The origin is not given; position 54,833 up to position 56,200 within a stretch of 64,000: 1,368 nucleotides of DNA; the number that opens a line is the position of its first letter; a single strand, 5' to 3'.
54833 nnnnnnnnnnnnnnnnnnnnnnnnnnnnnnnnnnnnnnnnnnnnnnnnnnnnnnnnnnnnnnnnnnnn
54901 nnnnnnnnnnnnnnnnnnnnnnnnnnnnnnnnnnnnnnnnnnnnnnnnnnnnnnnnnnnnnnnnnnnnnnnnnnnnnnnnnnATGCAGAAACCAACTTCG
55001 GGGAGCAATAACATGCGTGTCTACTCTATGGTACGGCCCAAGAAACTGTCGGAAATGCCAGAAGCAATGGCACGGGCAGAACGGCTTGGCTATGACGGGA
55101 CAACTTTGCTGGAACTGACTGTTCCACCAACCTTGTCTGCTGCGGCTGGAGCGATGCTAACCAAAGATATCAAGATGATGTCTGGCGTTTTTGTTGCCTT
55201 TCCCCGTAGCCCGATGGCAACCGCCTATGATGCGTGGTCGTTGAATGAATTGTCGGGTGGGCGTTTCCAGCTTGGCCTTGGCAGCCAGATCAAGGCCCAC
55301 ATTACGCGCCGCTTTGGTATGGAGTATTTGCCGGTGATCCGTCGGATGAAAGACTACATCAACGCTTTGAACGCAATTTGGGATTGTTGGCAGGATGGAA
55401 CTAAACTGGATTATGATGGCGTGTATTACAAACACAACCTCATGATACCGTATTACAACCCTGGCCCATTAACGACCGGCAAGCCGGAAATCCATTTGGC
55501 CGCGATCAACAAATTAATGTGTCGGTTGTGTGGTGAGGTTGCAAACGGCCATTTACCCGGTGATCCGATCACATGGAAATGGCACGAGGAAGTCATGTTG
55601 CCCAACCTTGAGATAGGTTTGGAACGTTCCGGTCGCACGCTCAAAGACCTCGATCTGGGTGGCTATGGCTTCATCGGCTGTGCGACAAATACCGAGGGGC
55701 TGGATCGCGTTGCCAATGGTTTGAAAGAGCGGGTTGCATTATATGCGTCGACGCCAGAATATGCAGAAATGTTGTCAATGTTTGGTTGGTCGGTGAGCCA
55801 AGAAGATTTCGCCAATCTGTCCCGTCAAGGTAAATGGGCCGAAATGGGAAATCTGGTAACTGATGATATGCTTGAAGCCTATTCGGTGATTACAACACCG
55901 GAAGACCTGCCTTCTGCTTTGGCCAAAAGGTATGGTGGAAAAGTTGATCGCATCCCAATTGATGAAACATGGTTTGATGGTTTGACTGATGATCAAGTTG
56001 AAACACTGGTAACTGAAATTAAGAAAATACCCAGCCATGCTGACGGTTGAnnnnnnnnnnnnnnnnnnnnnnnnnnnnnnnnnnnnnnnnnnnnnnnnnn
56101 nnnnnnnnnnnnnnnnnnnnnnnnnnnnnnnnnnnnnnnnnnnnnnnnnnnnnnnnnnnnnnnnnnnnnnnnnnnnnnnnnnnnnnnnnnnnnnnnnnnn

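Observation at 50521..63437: MarR-adjacent 10-gene array couples an ATP-dependent lactamase/hydantoinase, LLM oxidoreductase, CoA ligase and thioesterase to a full F420 toolkit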

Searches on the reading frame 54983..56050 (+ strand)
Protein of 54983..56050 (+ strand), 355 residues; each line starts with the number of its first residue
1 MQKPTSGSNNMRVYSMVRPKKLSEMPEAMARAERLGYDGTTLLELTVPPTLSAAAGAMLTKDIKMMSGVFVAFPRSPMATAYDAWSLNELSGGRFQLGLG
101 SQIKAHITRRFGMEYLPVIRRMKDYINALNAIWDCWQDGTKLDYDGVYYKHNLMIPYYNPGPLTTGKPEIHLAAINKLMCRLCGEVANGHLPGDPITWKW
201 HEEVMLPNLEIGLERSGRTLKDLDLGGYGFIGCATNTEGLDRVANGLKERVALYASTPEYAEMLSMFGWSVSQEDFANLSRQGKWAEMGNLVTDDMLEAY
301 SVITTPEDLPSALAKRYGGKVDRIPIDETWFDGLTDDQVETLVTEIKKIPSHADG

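Call 4: search_protein_families(library=pfam, proteins=[window:54983-56050:+])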
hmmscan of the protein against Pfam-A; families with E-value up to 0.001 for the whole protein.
window:54983-56050:+ (355 aa): 1 family
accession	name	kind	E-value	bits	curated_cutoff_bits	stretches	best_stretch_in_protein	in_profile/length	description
PF00296.26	Bac_luciferase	-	1.1e-41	143.7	27.9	1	20-315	20-306/314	Luciferase-like monooxygenase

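Call 5: search_protein_families(library=ncbifam, proteins=[window:54983-56050:+])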
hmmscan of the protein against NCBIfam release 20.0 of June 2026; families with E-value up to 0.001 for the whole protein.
window:54983-56050:+ (355 aa): 15 families
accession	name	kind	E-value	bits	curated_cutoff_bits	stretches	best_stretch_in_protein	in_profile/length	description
TIGR03617.1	F420_MSMEG_2256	subfamily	2.5e-97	325.7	278.15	1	31-347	3-317/318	TIGR03617 family F420-dependent LLM class oxidoreductase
TIGR03555.1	F420_mer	equivalog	3.7e-23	82.4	348.7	1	56-309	47-287/325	5,10-methylenetetrahydromethanopterin reductase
TIGR04024.1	F420_NP1902A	hypoth_equivalog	2e-20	72.8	345.4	1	21-318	13-300/330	TIGR04024 family LLM class F420-dependent oxidoreductase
NF002619.0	PRK02271.1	equivalog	1.1e-18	67.6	276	1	55-311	48-290/329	5,10-methylenetetrahydromethanopterin reductase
TIGR03564.1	F420_MSMEG_4879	subfamily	7.5e-17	61.8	234.25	1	50-268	28-232/265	TIGR03564 family F420-dependent LLM class oxidoreductase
TIGR03559.1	F420_Rv3520c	subfamily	1.6e-15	57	335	1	22-309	12-307/325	LLM class F420-dependent oxidoreductase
TIGR03619.1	F420_Rv2161c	subfamily_domain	2.6e-13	50.1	166.9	1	41-194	38-184/247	TIGR03619 family F420-dependent LLM class oxidoreductase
TIGR03560.1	F420_Rv1855c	subfamily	5.8e-13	49.2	231.4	1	54-172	57-172/227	TIGR03560 family F420-dependent LLM class oxidoreductase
TIGR03841.1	F420_Rv3093c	subfamily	3.8e-09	36.4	213.65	1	24-311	11-279/298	LLM class F420-dependent oxidoreductase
TIGR03621.1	F420_MSMEG_2516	subfamily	6.3e-09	35.4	213.15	1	16-158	7-141/295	TIGR03621 family F420-dependent LLM class oxidoreductase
TIGR03857.1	F420_MSMEG_2249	hypoth_equivalog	6.5e-09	35.5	218.4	1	30-151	21-138/329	TIGR03857 family LLM class F420-dependent oxidoreductase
TIGR03571.1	lucif_BA3436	subfamily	3.2e-06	26.6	303.9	1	54-134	74-154/304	TIGR03571 family LLM class oxidoreductase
TIGR03557.1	F420_G6P_family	subfamily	3e-05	23.3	210.4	1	55-189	55-184/316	TIGR03557 family F420-dependent LLM class oxidoreductase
TIGR03620.1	F420_MSMEG_4141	subfamily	3.2e-05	23.4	219.8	1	22-131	17-121/280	TIGR03620 family F420-dependent LLM class oxidoreductase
TIGR04027.1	LLM_KPN_01858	hypoth_equivalog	0.00012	21.1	412.9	1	52-138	57-140/326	putative FMN-dependent luciferase-like monooxygenase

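Call 7: find_encoding_contigs(protein=window:54983-56050:+, flank=10000, max_places=6)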
Protein window:54983-56050:+ (355 aa): no gene with exactly this product is on record in the collection.

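Call 9: find_homologous_proteins(query=window:54983-56050:+, max_evalue=1e-20)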
Query window:54983-56050:+ (355 aa): 1395 proteins with E <= 1e-20 among 4887 candidates; the best 120 are listed.
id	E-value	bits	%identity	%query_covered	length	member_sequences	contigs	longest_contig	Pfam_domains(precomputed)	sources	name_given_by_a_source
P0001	7.2e-211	718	89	97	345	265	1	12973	PF00296.27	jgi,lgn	jgi:probable F420-dependent oxidoreductase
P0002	6.8e-210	715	88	97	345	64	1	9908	PF00296.27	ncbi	-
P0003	2.5e-209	713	88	97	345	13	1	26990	PF00296.27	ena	-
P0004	2.1e-201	687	84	97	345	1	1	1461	PF00296.27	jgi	jgi:probable F420-dependent oxidoreductase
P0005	1.1e-199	681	86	95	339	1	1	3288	PF00296.27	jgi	jgi:probable F420-dependent oxidoreductase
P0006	1.4e-199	681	85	95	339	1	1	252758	PF00296.27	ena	-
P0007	2.1e-199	680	84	95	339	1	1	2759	PF00296.27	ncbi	-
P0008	2.2e-199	680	85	95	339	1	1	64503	PF00296.27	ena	-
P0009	6.0e-199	679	84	97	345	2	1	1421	PF00296.27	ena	-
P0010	1.5e-198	677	85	95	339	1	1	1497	PF00296.27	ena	-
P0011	7.5e-198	675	84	95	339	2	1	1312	PF00296.27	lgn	-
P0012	1.9e-197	674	84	95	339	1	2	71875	PF00296.27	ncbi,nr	ncbi:MAG: TIGR03617 family F420-dependent LLM class oxidoreductase [Hyphomicrobiales bacterium]|nr:T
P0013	5.0e-197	672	83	95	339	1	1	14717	PF00296.27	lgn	-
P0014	7.6e-197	672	85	95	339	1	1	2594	PF00296.27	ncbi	-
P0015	9.9e-197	671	84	95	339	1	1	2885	PF00296.27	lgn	-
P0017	4.6e-196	669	84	95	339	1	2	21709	PF00296.27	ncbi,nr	ncbi:MAG: TIGR03617 family F420-dependent LLM class oxidoreductase [Gammaproteobacteria bacterium]|n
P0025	1.2e-192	658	83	95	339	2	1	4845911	PF00296.27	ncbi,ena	-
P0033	1.8e-187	641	80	95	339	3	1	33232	PF00296.27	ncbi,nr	ncbi:MAG: TIGR03617 family F420-dependent LLM class oxidoreductase [Rhodobacteraceae bacterium]|nr:T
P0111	2.6e-139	482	60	95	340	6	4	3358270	PF00296.27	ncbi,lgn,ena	-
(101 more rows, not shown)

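Call 10: find_encoding_contigs(protein=P0003, flank=10000, max_places=3)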
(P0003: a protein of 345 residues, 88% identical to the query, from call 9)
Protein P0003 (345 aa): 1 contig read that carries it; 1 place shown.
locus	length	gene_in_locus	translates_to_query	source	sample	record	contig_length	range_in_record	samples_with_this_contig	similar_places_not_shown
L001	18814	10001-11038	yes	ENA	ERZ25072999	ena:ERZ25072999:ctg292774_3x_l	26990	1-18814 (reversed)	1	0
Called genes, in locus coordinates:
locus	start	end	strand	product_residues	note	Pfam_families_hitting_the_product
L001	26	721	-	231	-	PF01863:YgjP-like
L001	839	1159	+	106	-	PF09538:FYDLN_acid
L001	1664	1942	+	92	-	PF01527:HTH_Tnp_1, PF13384:HTH_23 (faint)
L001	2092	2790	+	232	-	PF13276:HTH_21, PF00665:rve, PF13683:rve_3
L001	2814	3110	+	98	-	-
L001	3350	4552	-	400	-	PF00155:Aminotran_1_2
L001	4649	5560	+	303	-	PF00126:HTH_1, PF03466:LysR_substrate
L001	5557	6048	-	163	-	PF01047:MarR, PF12802:MarR_2, PF13463:HTH_27 (weak)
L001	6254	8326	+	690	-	PF05378:Hydant_A_N, PF01968:Hydantoinase_A, PF19278:Hydant_A_C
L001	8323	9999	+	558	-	PF02538:Hydantoinase_B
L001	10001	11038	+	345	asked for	PF00296:Bac_luciferase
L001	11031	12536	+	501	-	PF00501:AMP-binding, PF13193:AMP-binding_C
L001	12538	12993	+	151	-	PF13622:4HBT_3 (weak), PF03061:4HBT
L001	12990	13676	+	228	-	PF03446:NAD_binding_2 (weak), PF03807:F420_oxidored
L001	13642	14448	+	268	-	PF01996:F420_ligase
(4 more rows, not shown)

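Call 11: find_encoding_contigs(protein=P0025, flank=10000, max_places=3)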
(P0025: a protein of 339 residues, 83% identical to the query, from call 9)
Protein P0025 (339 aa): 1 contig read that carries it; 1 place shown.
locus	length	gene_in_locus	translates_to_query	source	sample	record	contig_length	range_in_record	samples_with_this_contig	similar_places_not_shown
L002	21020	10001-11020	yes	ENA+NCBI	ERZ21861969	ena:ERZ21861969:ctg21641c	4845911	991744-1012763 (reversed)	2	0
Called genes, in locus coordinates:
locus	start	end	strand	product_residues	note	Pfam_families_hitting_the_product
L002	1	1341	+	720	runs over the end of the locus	PF00672:HAMP, PF00512:HisKA, PF02518:HATPase_c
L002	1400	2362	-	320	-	PF01636:APH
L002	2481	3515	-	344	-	-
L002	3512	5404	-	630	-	PF00676:E1_dh, PF02779:Transket_pyr, PF02780:Transketolase_C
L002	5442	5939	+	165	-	-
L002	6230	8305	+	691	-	PF05378:Hydant_A_N, PF01968:Hydantoinase_A, PF19278:Hydant_A_C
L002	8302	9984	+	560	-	PF02538:Hydantoinase_B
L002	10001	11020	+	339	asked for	PF00296:Bac_luciferase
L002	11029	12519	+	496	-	PF00501:AMP-binding, PF13193:AMP-binding_C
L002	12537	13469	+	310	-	PF00296:Bac_luciferase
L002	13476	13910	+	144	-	PF20789:4HBT_3C, PF03061:4HBT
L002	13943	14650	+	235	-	PF03446:NAD_binding_2 (faint), PF03807:F420_oxidored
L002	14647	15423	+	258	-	PF01996:F420_ligase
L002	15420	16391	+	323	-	PF01933:CofD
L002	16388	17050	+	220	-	PF01983:CofC, PF12804:NTP_transf_3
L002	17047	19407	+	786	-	PF04055:Radical_SAM, PF19288:CofH_C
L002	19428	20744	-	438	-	PF06808:DctM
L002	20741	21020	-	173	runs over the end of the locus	PF04290:DctQ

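Call 23: find_related_loci(query=A1, collection=genome_contigs, flank=10000)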
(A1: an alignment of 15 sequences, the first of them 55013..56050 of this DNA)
Query A1 (345 aa) in genome_contigs; peptide patterns used: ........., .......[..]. (x = any residue, [..] = any of these).
514 stretches matched a pattern; 494 encode a relative of the query (tblastn E <= 1e-3); the best 80 are kept; 80 distinct loci.
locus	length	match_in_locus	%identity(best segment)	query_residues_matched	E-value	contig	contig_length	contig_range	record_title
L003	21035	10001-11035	99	1-345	0e+0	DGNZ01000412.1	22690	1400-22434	MAG TPA_asm: Rhodospirillaceae bacterium UBA4479 UBA4479_contig_38207, whole genome shotgun sequence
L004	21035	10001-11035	89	1-345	0e+0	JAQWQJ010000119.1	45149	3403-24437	MAG: Paracoccaceae bacterium isolate cluster2_bin.25 k141_4051934, whole genome shotgun sequence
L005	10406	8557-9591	89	1-345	0e+0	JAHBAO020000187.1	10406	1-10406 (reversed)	MAG: Octadecabacter sp. isolate AQU-05 c_000000016850, whole genome shotgun sequence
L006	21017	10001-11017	84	1-339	0e+0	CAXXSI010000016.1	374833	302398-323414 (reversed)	MAG: Rhizobiaceae bacterium isolate a1742b30-e065-467f-9c1a-1d654edd7eae genome assembly, contig: contig_16, whole genom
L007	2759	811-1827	84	1-339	0e+0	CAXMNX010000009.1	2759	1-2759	MAG: uncultured Boseongicola sp. isolate 07C-BC-St03_bin.12.orig genome assembly, contig: k141_1943645, whole genome sho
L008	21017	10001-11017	84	1-339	0e+0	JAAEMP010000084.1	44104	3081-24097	MAG: Hyphomicrobiales bacterium isolate Bse_9 BseG_CONTIG266741, whole genome shotgun sequence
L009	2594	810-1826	85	1-339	0e+0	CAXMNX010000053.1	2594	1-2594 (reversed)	MAG: uncultured Boseongicola sp. isolate 07C-BC-St03_bin.12.orig genome assembly, contig: k141_4251614, whole genome sho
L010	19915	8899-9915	85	1-339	0e+0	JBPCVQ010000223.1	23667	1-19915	MAG: Geminicoccaceae bacterium isolate MAG_seacave_72 S1Ck127_6623814, whole genome shotgun sequence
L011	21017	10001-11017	84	1-339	0e+0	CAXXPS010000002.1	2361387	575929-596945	MAG: Rhizobiaceae bacterium isolate 111dee74-41c5-48c8-97b9-1bdf9f66f5c5 genome assembly, contig: contig_2, whole genome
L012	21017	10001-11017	83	1-339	0e+0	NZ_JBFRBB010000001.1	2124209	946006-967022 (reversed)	Hoeflea sp. TYP-13 scaffold1, whole genome shotgun sequence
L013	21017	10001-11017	83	1-339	0e+0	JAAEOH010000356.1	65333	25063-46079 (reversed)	MAG: Hyphomicrobiales bacterium isolate Cca_2 CcaG_CONTIG3275432, whole genome shotgun sequence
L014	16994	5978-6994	83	1-339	0e+0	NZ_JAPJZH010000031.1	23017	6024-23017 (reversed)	Hoeflea poritis strain E7-10 NODE_31_length_23017_cov_111.950523, whole genome shotgun sequence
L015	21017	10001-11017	82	1-339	0e+0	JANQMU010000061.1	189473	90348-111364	MAG: Rhizobiaceae bacterium isolate PL25b_bin.41 k99_3345099, whole genome shotgun sequence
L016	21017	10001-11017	83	1-339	0e+0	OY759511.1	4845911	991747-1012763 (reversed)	MAG: Paracoccaceae bacterium isolate 3cb5c724-0b50-4723-9576-a9430697b530 genome assembly, chromosome: 1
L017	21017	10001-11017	81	1-339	0e+0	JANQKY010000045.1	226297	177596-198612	MAG: Tepidamorphus sp. isolate PL25a_bin.30 k99_1124897, whole genome shotgun sequence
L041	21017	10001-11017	59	1-339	3e-141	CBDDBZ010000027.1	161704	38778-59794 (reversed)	MAG: Alphaproteobacteria bacterium isolate 82e3e997-94bf-4ed4-96a9-52cc9dd3c8b1 genome assembly, contig: contig_27, whol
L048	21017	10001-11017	58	1-339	7e-137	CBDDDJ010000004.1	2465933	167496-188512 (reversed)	MAG: Alphaproteobacteria bacterium isolate 99a9255a-ae84-4480-a3c5-ef76749d4b3c genome assembly, contig: contig_4, whole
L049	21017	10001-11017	70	1-339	1e-168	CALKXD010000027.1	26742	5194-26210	MAG: uncultured Granulosicoccaceae bacterium isolate B4_Bin_MAXBIN__032_sub_1 genome assembly, contig: c_000001663878, w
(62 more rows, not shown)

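Call 34: find_encoding_contigs(protein=window:55013-56050:+, flank=10000, max_places=5)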
Protein window:55013-56050:+ (345 aa): 23 contigs read that carry it; 5 places shown.
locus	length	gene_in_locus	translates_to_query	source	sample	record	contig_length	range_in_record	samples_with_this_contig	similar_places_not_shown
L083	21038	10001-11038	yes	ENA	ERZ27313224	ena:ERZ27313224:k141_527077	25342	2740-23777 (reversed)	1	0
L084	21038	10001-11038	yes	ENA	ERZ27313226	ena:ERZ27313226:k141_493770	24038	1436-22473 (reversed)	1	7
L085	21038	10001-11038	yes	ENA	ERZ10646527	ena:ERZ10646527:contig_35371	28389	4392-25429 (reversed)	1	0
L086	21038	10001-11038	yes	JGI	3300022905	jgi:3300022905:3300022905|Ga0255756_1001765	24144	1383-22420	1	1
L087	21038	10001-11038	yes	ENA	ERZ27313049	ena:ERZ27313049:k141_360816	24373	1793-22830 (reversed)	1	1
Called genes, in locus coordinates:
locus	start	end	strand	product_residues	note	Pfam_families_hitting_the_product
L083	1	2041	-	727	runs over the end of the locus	PF00676:E1_dh, PF02779:Transket_pyr, PF02780:Transketolase_C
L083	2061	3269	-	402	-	PF02771:Acyl-CoA_dh_N, PF02770:Acyl-CoA_dh_M, PF00441:Acyl-CoA_dh_1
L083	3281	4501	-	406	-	PF00155:Aminotran_1_2, PF01041:DegT_DnrJ_EryC1 (faint)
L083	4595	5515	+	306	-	PF00126:HTH_1, PF03466:LysR_substrate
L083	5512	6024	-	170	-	PF12802:MarR_2, PF01047:MarR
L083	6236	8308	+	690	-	PF05378:Hydant_A_N, PF01968:Hydantoinase_A, PF19278:Hydant_A_C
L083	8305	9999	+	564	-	PF02538:Hydantoinase_B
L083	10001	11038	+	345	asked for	PF00296:Bac_luciferase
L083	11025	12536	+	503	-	PF00501:AMP-binding, PF13193:AMP-binding_C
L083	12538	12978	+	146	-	PF03061:4HBT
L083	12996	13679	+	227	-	PF03807:F420_oxidored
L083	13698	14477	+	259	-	PF01996:F420_ligase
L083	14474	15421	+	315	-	PF01933:CofD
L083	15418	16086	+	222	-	PF01983:CofC, PF12804:NTP_transf_3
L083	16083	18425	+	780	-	PF04055:Radical_SAM, PF19288:CofH_C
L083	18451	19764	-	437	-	PF03600:CitMHS (weak), PF06808:DctM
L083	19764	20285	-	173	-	PF04290:DctQ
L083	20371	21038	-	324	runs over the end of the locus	PF03480:DctP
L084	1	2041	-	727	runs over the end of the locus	PF00676:E1_dh, PF02779:Transket_pyr, PF02780:Transketolase_C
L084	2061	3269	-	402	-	PF02771:Acyl-CoA_dh_N, PF02770:Acyl-CoA_dh_M, PF00441:Acyl-CoA_dh_1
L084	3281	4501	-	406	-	PF00155:Aminotran_1_2, PF01041:DegT_DnrJ_EryC1 (faint)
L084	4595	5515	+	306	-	PF00126:HTH_1, PF03466:LysR_substrate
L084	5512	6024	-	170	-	PF12802:MarR_2, PF01047:MarR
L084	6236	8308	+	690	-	PF05378:Hydant_A_N, PF01968:Hydantoinase_A, PF19278:Hydant_A_C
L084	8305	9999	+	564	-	PF02538:Hydantoinase_B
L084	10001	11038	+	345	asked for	PF00296:Bac_luciferase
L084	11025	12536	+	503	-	PF00501:AMP-binding, PF13193:AMP-binding_C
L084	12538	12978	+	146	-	PF03061:4HBT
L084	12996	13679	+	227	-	PF03807:F420_oxidored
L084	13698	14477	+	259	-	PF01996:F420_ligase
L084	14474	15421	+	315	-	PF01933:CofD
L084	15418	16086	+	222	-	PF01983:CofC, PF12804:NTP_transf_3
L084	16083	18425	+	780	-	PF04055:Radical_SAM, PF19288:CofH_C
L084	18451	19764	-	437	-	PF03600:CitMHS (weak), PF06808:DctM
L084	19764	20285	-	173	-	PF04290:DctQ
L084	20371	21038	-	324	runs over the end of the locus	PF03480:DctP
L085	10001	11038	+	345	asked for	PF00296:Bac_luciferase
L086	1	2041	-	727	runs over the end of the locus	PF00676:E1_dh, PF02779:Transket_pyr, PF02780:Transketolase_C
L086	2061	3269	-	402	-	PF02771:Acyl-CoA_dh_N, PF02770:Acyl-CoA_dh_M, PF00441:Acyl-CoA_dh_1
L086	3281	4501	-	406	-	PF00155:Aminotran_1_2, PF01041:DegT_DnrJ_EryC1 (faint)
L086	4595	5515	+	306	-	PF00126:HTH_1, PF03466:LysR_substrate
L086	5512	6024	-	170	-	PF12802:MarR_2, PF01047:MarR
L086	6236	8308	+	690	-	PF05378:Hydant_A_N, PF01968:Hydantoinase_A, PF19278:Hydant_A_C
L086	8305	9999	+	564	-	PF02538:Hydantoinase_B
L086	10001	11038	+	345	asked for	PF00296:Bac_luciferase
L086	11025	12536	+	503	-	PF00501:AMP-binding, PF13193:AMP-binding_C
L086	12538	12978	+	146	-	PF03061:4HBT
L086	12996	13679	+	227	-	PF03807:F420_oxidored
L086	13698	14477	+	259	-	PF01996:F420_ligase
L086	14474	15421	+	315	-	PF01933:CofD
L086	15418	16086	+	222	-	PF01983:CofC, PF12804:NTP_transf_3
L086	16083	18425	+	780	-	PF04055:Radical_SAM, PF19288:CofH_C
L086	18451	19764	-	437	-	PF03600:CitMHS (weak), PF06808:DctM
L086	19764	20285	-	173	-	PF04290:DctQ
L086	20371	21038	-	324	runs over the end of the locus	PF03480:DctP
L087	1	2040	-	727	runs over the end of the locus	PF00676:E1_dh, PF02779:Transket_pyr, PF02780:Transketolase_C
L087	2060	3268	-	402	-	PF02771:Acyl-CoA_dh_N, PF02770:Acyl-CoA_dh_M, PF00441:Acyl-CoA_dh_1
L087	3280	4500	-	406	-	PF00155:Aminotran_1_2, PF01041:DegT_DnrJ_EryC1 (faint)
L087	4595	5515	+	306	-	PF00126:HTH_1, PF03466:LysR_substrate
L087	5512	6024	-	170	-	PF12802:MarR_2, PF01047:MarR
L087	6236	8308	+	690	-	PF05378:Hydant_A_N, PF01968:Hydantoinase_A, PF19278:Hydant_A_C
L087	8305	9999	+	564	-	PF02538:Hydantoinase_B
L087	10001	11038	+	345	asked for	PF00296:Bac_luciferase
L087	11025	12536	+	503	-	PF00501:AMP-binding, PF13193:AMP-binding_C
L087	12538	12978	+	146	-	PF03061:4HBT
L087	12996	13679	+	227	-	PF03807:F420_oxidored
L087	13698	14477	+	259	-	PF01996:F420_ligase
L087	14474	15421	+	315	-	PF01933:CofD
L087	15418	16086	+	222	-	PF01983:CofC, PF12804:NTP_transf_3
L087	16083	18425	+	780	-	PF04055:Radical_SAM, PF19288:CofH_C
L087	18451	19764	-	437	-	PF03600:CitMHS (weak), PF06808:DctM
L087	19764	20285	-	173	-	PF04290:DctQ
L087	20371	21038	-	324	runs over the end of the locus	PF03480:DctP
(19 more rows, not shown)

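Call 49: search_solved_structures(query=window:55013-56050:+, max_evalue=0.001)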
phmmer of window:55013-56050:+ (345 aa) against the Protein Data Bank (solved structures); distinct sequences matched with E-value up to 0.001: 6.
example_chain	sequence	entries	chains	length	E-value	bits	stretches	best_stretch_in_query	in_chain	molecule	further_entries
8qpl_A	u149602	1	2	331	3.1e-16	62.7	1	43-302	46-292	5,10-methylenetetrahydromethanopterin reductase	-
8qq8_A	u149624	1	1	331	3.1e-16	62.7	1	43-302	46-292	5,10-methylenetetrahydromethanopterin reductase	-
8qpm_A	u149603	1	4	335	3.2e-16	62.6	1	43-302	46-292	5,10-methylenetetrahydromethanopterin reductase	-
1z69_A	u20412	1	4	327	2e-14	56.7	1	46-300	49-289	Coenzyme F420-dependent N(5),N(10)-methylenetetrahydromethanopterin reductase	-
1ezw_A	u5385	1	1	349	1.2e-12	50.9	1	46-302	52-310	COENZYME F420-DEPENDENT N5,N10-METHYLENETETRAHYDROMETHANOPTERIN REDUCTASE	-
1f07_A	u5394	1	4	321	1.9e-12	50.2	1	47-299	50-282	COENZYME F420-DEPENDENT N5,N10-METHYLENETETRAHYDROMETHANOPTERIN REDUCTASE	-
